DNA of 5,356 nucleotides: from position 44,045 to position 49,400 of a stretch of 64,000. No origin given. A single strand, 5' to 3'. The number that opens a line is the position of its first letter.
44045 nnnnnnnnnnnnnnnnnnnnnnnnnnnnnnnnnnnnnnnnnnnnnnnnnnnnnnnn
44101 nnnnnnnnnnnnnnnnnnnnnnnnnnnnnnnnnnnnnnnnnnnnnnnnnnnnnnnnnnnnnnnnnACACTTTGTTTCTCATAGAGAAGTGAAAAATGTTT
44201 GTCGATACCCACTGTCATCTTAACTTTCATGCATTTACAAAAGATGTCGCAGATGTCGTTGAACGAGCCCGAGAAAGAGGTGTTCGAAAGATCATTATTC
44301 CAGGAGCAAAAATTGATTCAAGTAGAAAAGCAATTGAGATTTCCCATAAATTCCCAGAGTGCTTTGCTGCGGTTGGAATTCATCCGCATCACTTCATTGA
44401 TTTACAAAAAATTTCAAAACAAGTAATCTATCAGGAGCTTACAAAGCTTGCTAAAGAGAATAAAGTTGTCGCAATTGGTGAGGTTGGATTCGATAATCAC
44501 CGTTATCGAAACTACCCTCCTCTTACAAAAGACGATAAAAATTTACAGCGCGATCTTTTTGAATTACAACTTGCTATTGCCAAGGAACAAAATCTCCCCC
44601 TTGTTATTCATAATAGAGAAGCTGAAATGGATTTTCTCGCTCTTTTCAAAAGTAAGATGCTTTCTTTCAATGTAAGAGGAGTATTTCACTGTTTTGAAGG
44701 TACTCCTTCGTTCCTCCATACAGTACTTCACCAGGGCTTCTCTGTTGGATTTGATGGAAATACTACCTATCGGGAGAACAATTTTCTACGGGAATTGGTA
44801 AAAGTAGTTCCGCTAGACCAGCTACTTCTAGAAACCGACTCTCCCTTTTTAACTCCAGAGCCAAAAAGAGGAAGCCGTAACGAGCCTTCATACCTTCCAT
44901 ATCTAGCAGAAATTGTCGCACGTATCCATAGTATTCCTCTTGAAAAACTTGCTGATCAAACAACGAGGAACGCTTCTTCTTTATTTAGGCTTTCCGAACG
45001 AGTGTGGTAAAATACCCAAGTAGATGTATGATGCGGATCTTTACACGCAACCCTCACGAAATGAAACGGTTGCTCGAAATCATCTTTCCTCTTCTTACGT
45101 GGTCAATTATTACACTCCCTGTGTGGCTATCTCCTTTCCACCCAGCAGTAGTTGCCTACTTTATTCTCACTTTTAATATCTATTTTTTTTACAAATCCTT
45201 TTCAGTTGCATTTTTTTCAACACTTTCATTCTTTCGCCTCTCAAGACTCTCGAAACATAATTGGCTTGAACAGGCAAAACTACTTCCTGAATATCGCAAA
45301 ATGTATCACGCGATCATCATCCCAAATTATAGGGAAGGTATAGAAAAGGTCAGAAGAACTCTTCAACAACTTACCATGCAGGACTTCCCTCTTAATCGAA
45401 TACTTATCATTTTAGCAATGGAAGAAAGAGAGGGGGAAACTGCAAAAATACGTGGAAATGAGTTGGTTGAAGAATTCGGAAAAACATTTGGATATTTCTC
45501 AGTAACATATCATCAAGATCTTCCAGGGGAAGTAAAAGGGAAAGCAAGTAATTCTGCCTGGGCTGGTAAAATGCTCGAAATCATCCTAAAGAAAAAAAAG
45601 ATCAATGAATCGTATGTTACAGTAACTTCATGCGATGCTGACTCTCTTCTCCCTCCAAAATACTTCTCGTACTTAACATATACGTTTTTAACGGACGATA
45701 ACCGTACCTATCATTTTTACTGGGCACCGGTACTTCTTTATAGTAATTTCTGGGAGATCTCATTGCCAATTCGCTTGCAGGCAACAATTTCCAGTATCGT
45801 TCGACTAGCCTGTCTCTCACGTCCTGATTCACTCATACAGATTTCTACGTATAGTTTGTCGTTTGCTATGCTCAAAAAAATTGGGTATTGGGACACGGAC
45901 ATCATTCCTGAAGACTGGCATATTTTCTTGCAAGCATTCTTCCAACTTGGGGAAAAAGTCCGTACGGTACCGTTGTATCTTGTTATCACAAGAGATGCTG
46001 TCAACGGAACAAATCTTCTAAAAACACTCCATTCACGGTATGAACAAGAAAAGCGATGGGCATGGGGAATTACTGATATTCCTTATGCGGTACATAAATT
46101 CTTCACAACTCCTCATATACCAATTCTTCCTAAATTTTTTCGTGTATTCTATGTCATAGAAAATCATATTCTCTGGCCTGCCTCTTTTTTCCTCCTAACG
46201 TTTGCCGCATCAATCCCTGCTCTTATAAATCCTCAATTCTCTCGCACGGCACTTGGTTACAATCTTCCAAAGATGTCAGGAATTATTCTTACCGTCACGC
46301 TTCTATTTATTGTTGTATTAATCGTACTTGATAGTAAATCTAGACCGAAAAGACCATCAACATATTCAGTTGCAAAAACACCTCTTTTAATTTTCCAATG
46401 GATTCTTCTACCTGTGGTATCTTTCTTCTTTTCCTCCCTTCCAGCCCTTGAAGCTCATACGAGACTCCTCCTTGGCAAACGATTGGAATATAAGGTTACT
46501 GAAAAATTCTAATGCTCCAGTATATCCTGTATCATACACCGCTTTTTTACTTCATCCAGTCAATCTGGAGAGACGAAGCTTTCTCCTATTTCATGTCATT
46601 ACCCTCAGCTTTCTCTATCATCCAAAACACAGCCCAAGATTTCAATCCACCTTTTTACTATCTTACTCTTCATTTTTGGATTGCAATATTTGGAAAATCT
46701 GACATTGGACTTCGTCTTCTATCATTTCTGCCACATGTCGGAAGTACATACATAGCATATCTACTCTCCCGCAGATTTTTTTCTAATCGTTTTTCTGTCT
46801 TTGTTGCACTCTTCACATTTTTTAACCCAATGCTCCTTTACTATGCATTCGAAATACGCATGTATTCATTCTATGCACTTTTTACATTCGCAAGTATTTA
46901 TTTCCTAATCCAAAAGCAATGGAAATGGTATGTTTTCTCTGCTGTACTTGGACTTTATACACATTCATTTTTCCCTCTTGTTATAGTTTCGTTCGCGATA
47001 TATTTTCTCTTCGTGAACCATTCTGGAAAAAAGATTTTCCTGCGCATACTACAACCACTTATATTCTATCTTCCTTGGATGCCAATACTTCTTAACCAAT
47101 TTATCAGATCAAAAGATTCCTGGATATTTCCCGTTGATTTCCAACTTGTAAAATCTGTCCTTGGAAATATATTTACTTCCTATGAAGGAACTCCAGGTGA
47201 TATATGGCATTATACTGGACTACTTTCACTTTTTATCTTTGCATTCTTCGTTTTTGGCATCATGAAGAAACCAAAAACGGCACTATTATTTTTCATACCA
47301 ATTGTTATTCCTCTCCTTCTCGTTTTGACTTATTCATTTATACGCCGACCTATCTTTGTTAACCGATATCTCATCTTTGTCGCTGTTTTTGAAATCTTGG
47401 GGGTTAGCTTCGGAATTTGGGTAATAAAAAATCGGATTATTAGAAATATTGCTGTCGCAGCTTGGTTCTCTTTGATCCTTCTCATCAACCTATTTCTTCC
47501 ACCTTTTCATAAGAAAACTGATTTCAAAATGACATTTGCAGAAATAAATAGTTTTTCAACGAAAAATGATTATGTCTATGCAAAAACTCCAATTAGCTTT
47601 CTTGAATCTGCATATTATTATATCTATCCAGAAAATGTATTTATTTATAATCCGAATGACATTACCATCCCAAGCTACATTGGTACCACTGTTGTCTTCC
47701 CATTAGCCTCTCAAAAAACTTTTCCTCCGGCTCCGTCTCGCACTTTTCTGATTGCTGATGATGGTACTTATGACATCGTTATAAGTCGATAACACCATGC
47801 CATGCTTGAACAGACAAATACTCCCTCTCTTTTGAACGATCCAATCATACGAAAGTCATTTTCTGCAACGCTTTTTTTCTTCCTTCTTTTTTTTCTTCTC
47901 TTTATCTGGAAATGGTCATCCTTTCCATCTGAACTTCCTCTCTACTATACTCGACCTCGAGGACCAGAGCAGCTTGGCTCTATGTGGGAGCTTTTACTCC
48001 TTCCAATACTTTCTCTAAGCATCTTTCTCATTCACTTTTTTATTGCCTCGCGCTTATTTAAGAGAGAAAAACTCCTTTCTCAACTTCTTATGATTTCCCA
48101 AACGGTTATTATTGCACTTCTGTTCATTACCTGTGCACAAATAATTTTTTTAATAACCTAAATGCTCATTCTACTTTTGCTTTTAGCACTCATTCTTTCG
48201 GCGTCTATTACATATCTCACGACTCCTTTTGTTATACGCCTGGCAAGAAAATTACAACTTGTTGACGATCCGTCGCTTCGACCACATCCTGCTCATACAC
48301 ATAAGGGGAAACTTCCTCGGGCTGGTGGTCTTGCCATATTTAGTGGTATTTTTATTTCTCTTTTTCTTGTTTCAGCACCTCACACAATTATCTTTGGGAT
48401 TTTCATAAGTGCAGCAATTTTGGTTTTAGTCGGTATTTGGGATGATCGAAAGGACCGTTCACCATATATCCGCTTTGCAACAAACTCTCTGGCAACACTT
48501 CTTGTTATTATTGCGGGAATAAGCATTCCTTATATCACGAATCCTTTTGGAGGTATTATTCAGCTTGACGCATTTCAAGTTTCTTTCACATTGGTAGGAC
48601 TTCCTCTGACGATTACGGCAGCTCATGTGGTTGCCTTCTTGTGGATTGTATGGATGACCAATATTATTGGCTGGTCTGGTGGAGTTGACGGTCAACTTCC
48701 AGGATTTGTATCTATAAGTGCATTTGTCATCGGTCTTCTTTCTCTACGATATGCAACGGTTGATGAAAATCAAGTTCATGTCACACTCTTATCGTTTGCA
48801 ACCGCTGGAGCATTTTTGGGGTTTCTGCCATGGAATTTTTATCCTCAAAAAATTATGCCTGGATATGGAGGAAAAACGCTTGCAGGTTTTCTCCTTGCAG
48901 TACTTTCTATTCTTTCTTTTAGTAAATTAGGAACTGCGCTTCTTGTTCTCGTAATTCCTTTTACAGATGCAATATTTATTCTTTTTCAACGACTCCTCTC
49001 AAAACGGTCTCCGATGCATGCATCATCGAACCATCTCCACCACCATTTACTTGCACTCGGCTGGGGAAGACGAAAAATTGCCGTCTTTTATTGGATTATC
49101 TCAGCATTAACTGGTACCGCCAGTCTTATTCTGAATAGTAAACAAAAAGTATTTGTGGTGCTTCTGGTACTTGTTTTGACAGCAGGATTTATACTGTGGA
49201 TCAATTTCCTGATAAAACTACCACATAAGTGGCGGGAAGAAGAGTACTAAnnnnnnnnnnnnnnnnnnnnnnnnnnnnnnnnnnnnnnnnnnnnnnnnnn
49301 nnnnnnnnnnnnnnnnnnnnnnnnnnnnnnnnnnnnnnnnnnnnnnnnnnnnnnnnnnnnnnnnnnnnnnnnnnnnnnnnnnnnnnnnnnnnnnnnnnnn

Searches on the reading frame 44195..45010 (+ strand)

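Call 7: search_protein_families(library=pfam, proteins=[window:44195-45010:+], max_evalue=0.001)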
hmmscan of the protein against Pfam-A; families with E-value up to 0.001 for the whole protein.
window:44195-45010:+ (271 aa): 1 family
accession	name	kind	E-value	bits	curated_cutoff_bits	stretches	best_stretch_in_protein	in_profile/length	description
PF01026.27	TatD_DNase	-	1.9e-75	254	27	1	3-265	1-253/253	TatD related DNase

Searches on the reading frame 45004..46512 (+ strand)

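Call 7: search_protein_families(library=pfam, proteins=[window:45004-46512:+], max_evalue=0.001)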
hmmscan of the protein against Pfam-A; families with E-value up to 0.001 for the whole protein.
window:45004-46512:+ (502 aa): 1 family
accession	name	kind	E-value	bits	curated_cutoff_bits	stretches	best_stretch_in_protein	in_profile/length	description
PF13632.12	Glyco_trans_2_3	-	1.1e-10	42.1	27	1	208-438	3-194/198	Glycosyl transferase family group 2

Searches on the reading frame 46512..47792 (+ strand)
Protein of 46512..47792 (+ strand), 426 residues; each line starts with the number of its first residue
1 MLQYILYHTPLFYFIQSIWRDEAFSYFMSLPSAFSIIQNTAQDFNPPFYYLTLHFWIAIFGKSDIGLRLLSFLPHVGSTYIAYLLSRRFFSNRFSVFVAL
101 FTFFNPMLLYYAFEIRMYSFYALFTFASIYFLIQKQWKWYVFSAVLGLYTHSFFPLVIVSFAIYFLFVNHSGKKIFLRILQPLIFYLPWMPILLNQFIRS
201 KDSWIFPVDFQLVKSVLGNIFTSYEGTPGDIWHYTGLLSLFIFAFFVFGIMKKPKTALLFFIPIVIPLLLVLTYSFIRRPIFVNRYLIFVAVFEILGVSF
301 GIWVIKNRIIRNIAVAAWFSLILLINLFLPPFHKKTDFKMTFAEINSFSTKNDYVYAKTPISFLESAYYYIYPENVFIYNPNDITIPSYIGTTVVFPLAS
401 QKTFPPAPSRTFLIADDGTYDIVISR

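Call 7: search_protein_families(library=pfam, proteins=[window:46512-47792:+], max_evalue=0.001)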
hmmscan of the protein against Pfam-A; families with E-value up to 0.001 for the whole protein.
window:46512-47792:+ (426 aa): 1 family
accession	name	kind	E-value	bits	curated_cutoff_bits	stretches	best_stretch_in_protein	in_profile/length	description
PF13231.12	PMT_2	-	7.1e-10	39.8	26.1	1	46-178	3-140/160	Dolichyl-phosphate-mannose-protein mannosyltransferase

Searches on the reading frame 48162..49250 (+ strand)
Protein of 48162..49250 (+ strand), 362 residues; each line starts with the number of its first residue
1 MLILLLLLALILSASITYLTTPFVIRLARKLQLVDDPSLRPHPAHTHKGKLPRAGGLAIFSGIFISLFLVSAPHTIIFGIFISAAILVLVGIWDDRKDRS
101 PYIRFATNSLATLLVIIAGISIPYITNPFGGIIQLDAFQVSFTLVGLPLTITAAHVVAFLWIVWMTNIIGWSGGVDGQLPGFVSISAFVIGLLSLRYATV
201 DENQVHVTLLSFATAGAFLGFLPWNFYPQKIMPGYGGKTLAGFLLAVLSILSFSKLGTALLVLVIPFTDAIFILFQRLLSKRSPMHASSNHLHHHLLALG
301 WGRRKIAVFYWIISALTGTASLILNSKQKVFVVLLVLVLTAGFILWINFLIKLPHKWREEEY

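Call 7: search_protein_families(library=pfam, proteins=[window:48162-49250:+], max_evalue=0.001)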
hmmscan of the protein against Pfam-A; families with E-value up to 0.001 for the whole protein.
window:48162-49250:+ (362 aa): 1 family
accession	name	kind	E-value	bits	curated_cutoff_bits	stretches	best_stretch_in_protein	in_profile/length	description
PF00953.26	Glycos_transf_4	-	9.4e-23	81.4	27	1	78-252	2-159/160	Glycosyl transferase family 4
